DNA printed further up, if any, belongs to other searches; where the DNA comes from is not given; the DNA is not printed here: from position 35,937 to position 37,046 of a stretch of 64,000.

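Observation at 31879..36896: KaiC-like ATPase, receiver, split membrane protein, multi-PAS HK and dead-amidase PG-binding protein form one uncharacterised signalling module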

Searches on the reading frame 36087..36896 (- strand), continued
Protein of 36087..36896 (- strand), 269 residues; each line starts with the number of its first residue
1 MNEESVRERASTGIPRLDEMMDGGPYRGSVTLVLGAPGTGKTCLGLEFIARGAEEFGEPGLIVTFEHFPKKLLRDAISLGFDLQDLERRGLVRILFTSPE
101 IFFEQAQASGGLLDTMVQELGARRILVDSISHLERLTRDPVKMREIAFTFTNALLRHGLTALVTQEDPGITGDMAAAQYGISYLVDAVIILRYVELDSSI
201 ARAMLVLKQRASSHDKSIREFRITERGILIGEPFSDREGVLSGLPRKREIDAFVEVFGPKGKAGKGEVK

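Call 12: find_encoding_contigs(protein=P0108, flank=8000, max_places=2)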
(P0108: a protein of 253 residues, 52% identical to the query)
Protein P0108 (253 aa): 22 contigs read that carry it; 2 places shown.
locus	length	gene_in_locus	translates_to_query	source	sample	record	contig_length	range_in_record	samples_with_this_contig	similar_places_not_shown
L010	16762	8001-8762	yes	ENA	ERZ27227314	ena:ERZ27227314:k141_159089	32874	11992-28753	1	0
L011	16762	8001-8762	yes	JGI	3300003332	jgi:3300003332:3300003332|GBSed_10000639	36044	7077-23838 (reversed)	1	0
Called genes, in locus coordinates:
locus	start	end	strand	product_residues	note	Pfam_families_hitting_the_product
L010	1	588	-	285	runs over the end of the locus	PF00483:NTP_transferase, PF12804:NTP_transf_3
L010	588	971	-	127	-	PF08544:GHMP_kinases_C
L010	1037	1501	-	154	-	PF13622:4HBT_3 (faint), PF03061:4HBT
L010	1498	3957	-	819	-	PF13646:HEAT_2, PF02985:HEAT (faint), PF12717:Cnd1 (faint), PF13646:HEAT_2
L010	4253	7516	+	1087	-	PF07517:SecA_DEAD, PF01043:SecA_PP_bind, PF21090:P-loop_SecA, PF07516:SecA_SW, PF02810:SEC-C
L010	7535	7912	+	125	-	-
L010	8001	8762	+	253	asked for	PF06745:ATPase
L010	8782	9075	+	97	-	-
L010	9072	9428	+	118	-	-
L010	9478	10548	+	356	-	PF00962:A_deaminase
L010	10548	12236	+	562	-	PF03485:Arg_tRNA_synt_N, PF00750:tRNA-synt_1d, PF01921:tRNA-synt_1f (faint), PF01406:tRNA-synt_1e (faint), PF09334:tRNA-synt_1g (faint), PF05746:DALR_1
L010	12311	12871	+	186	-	PF22769:DCD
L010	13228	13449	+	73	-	-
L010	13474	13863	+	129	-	PF01597:GCV_H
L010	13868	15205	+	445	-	PF02347:GDC-P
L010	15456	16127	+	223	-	-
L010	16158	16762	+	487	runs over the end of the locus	PF02347:GDC-P, PF21478:GcvP2_C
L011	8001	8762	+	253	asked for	PF06745:ATPase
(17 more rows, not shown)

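Call 19: find_related_loci(query=A1, collection=genome_contigs, flank=8000)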
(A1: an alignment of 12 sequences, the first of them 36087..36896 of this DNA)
Query A1 (269 aa) in genome_contigs; peptide patterns used: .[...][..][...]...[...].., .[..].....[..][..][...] (x = any residue, [..] = any of these).
600 stretches matched a pattern (row limit reached: there are more); 11 encode a relative of the query (tblastn E <= 1e-3); 11 distinct loci.
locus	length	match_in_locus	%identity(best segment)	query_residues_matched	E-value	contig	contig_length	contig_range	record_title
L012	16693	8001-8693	34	8-246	5e-35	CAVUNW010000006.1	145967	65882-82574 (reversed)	MAG: uncultured Actinomycetes bacterium isolate MFD02579.bin.1.65 genome assembly, contig: contig_14513, whole genome sh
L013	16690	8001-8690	32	12-245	5e-31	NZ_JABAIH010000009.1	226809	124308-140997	Rhizobium sp. P32RR-XVIII NODE_9_length_226809_cov_113.723291, whole genome shotgun sequence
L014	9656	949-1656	33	6-245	3e-31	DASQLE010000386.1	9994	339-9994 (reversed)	MAG TPA_asm: Beijerinckiaceae bacterium isolate SMAG_U11930 k141_6104417, whole genome shotgun sequence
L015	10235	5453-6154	32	11-250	1e-27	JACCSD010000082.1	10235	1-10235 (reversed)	MAG: Burkholderiaceae bacterium isolate MGR_bin39 SD2897-2912_k127_996322, whole genome shotgun sequence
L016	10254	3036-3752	32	8-248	4e-27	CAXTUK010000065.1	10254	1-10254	MAG TPA_asm: uncultured Acetobacteraceae bacterium isolate public_SRR14721966_metawrap_bin.2 genome assembly, contig: pu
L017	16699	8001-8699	30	11-246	5e-23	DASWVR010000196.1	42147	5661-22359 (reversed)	MAG TPA_asm: Piscinibacter sp. isolate SMAG_U3635 k141_400302, whole genome shotgun sequence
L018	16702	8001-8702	30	9-245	5e-23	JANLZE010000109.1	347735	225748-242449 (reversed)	MAG: Thiobacillaceae bacterium isolate OTE_14_concoct_81 OTE_14_k141_4347840, whole genome shotgun sequence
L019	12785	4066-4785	30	3-245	1e-22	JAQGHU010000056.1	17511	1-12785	MAG: Schlesneria sp. isolate RYN_441 scaffold_2091870, whole genome shotgun sequence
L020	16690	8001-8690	28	12-245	4e-20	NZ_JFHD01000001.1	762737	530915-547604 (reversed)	Caballeronia zhejiangensis strain OP-1 contig1, whole genome shotgun sequence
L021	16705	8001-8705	31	7-245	4e-28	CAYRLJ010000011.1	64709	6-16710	MAG TPA_asm: uncultured Burkholderia sp. isolate SRP272529_co1_162 genome assembly, contig: NODE_448_length_64709_cov_12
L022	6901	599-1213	24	28-246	3e-6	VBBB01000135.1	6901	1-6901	MAG: Candidatus Bathyarchaeota archaeon isolate BA_7 14_0903_09_20cm_scaffold_14619, whole genome shotgun sequence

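Call 34: search_solved_structures(query=window:36087-36896:-, max_evalue=0.00001, show_alignments=2)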
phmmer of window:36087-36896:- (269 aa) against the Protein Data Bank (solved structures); distinct sequences matched with E-value up to 0.00001: 44.
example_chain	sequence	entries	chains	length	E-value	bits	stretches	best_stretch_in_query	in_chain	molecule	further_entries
8zn5_B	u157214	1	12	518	7.2e-78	264.9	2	4-251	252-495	KaiC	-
8zn6_F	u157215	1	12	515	6.9e-65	222.3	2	4-253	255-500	KaiC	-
8jon_A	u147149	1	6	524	1.7e-64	221.1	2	4-252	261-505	Circadian clock oscillator protein KaiC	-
7dy1_A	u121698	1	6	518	9e-64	218.7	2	4-256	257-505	Circadian clock protein kinase KaiC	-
4o0m_A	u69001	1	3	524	9.5e-64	218.6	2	4-256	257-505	Circadian clock protein kinase KaiC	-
5jwq_A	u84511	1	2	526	3.7e-63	216.7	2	4-256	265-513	Circadian clock protein kinase KaiC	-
3k0f_A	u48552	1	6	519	4.1e-63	216.5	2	4-254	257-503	Circadian clock protein kinase KaiC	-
7dyk_A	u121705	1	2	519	1.1e-62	215.1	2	4-254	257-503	Circadian clock protein kinase KaiC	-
1u9i_A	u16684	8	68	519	1.5e-62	214.7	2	4-254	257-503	KaiC | Circadian clock protein kinase kaiC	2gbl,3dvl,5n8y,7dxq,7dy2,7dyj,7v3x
3jzm_A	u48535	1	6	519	1.5e-62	214.7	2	4-254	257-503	Circadian clock protein kinase kaiC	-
7dyi_A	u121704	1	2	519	1.5e-62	214.6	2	4-254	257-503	Circadian clock protein kinase KaiC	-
1tf7_A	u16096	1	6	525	1.5e-62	214.6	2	4-254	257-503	KaiC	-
3k0e_A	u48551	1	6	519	2.5e-62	213.9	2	4-254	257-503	Circadian clock protein kinase KaiC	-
4ijm_A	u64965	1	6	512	2.8e-62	213.8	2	4-254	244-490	Circadian clock protein kinase KaiC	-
8wve_A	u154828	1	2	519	2.9e-62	213.8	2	4-254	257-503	Circadian clock oscillator protein KaiC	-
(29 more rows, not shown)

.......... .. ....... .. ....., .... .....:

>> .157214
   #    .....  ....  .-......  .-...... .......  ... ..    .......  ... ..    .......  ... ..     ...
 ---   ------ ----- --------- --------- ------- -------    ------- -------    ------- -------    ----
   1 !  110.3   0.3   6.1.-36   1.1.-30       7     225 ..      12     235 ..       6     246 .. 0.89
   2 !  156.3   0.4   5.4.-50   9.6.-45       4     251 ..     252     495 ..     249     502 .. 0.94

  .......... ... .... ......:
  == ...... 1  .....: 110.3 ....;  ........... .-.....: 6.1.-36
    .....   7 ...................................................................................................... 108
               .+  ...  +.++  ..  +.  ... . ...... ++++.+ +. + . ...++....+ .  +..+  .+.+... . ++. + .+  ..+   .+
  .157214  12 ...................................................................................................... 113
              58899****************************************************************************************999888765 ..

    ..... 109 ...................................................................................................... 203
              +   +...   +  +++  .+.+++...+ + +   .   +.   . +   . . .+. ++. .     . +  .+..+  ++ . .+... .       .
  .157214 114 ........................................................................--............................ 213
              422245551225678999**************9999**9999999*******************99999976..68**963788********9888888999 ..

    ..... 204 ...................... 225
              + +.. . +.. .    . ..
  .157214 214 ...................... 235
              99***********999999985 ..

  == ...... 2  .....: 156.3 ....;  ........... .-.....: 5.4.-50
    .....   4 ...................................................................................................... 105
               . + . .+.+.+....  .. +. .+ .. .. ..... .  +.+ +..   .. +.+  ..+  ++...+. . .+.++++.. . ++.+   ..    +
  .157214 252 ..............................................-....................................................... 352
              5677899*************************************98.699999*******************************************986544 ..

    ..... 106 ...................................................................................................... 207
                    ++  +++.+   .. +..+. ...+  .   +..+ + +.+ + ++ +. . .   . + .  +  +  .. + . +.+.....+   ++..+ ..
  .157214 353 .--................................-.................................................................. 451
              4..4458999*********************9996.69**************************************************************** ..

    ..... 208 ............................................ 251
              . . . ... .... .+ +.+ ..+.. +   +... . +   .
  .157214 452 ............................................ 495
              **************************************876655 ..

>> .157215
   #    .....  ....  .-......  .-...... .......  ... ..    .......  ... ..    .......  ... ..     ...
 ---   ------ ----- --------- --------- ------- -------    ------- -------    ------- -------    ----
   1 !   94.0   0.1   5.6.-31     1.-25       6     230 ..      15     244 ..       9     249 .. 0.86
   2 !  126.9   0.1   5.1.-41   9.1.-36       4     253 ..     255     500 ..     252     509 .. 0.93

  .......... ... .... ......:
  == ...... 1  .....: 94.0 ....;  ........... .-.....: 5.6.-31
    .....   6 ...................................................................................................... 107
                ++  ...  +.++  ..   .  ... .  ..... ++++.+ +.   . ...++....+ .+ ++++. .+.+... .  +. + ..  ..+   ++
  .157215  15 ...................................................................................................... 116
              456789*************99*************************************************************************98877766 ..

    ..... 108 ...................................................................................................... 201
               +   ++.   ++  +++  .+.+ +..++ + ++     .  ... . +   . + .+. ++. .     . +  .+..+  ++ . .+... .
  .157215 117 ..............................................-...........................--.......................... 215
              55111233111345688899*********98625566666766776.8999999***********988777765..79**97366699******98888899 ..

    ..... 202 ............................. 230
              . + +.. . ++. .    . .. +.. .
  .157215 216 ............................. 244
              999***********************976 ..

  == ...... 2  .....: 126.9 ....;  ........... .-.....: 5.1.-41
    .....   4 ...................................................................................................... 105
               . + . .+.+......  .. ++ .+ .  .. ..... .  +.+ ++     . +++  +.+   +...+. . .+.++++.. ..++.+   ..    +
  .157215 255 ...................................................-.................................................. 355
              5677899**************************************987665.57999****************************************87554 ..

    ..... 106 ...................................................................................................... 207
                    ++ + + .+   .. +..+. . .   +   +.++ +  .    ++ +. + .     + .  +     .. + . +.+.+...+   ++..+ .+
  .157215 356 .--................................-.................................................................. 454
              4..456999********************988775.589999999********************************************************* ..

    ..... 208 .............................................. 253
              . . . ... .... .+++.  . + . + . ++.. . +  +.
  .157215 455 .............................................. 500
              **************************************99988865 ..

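Call 47: search_protein_families(library=pfam, proteins=[L010:7535-7912:+, L008:8832-9197:+, L010:8782-9075:+, L010:9072-9428:+], max_evalue=5)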
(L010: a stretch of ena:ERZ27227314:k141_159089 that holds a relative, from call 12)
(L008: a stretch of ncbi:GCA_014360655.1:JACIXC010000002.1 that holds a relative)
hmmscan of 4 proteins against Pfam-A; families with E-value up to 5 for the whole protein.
L010:7535-7912:+ (125 aa): 4 families
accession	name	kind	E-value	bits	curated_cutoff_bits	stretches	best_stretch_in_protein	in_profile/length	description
PF24033.1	DUF7342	-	0.00092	19.7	31.6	1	45-111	15-81/150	Family of unknown function (DUF7342)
PF08621.15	RPAP1_N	-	0.061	13.6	25.3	1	11-29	25-43/46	RPAP1-like, N-terminal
PF21837.1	DUF6896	-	0.13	12.8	27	1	29-80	77-119/128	Domain of unknown function (DUF6896)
PF25212.1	HVO_A0114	-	0.15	12.3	27.6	1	34-82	25-71/84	HVO_A0114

L008:8832-9197:+ (121 aa): 0 families

L010:8782-9075:+ (97 aa): 1 family
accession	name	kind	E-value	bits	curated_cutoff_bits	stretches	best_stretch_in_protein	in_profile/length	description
PF07185.16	DUF1404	-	0.12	12.5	29.4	1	8-51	46-88/169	Protein of unknown function (DUF1404)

L010:9072-9428:+ (118 aa): 0 families

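Call 48: search_protein_families(library=padloc, proteins=[window:36087-36896:-, L010:7535-7912:+], max_evalue=0.01)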
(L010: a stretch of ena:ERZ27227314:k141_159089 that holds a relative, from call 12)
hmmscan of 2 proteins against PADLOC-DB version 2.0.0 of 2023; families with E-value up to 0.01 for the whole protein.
window:36087-36896:- (269 aa): 1 family
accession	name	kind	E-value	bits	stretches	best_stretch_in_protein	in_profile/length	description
PDLC04140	mad8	-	0.0097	13.4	0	28-56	27-57/314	mads_8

L010:7535-7912:+ (125 aa): 1 family
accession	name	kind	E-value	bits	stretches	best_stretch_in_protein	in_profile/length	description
PDLC04368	PDC-M05A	-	0.00061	17.7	1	39-105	21-87/201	-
